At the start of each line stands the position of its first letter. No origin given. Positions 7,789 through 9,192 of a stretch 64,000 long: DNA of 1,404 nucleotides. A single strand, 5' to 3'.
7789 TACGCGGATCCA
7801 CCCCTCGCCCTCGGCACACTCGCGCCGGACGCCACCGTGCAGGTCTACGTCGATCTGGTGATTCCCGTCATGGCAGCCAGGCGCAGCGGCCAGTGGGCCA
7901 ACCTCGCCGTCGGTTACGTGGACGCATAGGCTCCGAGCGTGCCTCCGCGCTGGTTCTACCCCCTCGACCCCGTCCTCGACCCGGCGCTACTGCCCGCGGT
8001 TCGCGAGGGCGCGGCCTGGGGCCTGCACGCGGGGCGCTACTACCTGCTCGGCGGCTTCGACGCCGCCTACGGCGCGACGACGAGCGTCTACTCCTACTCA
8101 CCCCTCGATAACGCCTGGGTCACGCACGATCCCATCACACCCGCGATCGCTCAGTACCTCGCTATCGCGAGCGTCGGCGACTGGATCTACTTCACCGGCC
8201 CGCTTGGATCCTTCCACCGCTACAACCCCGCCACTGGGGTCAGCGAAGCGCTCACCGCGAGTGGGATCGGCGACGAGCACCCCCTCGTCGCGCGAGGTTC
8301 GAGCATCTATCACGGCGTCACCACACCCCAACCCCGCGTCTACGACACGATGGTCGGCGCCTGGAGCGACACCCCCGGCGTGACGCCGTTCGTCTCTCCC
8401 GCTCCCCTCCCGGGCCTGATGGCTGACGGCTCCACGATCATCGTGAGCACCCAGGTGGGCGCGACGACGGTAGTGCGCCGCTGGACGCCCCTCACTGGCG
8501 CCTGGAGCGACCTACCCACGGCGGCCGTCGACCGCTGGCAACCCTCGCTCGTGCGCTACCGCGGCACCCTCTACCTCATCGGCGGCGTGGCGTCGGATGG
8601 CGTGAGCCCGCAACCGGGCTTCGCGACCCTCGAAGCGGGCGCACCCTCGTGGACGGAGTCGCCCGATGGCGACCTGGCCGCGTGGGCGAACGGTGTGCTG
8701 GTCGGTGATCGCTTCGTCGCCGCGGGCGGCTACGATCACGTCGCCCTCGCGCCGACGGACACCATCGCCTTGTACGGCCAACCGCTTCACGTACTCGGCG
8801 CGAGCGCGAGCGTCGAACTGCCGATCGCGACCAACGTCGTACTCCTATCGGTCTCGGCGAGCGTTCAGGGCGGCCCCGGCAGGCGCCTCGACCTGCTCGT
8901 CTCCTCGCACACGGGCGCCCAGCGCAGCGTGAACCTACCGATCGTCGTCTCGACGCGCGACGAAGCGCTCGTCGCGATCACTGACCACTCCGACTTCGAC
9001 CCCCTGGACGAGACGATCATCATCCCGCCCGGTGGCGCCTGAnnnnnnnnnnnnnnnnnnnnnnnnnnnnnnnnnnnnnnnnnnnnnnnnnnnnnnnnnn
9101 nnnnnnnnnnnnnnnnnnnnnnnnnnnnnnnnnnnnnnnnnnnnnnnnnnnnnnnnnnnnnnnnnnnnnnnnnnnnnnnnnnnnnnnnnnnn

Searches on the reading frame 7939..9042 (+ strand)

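Call 17: search_protein_families(library=pfam, proteins=[window:7939-9042:+], max_evalue=0.01)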
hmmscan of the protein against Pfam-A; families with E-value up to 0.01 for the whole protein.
window:7939-9042:+ (367 aa): 3 families
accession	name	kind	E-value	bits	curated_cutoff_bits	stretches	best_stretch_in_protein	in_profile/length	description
PF01344.31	Kelch_1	-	3.5e-07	30.1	20.1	0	35-61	15-40/46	Kelch motif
PF13964.12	Kelch_6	-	1.1e-05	25.7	25.3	0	35-67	15-47/50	Kelch motif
PF24681.1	Kelch_KLHDC2_KLHL20_DRC7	-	0.0069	16.1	50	0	19-93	101-182/221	KLHDC2/KLHL20/DRC7 Kelch-repeats domain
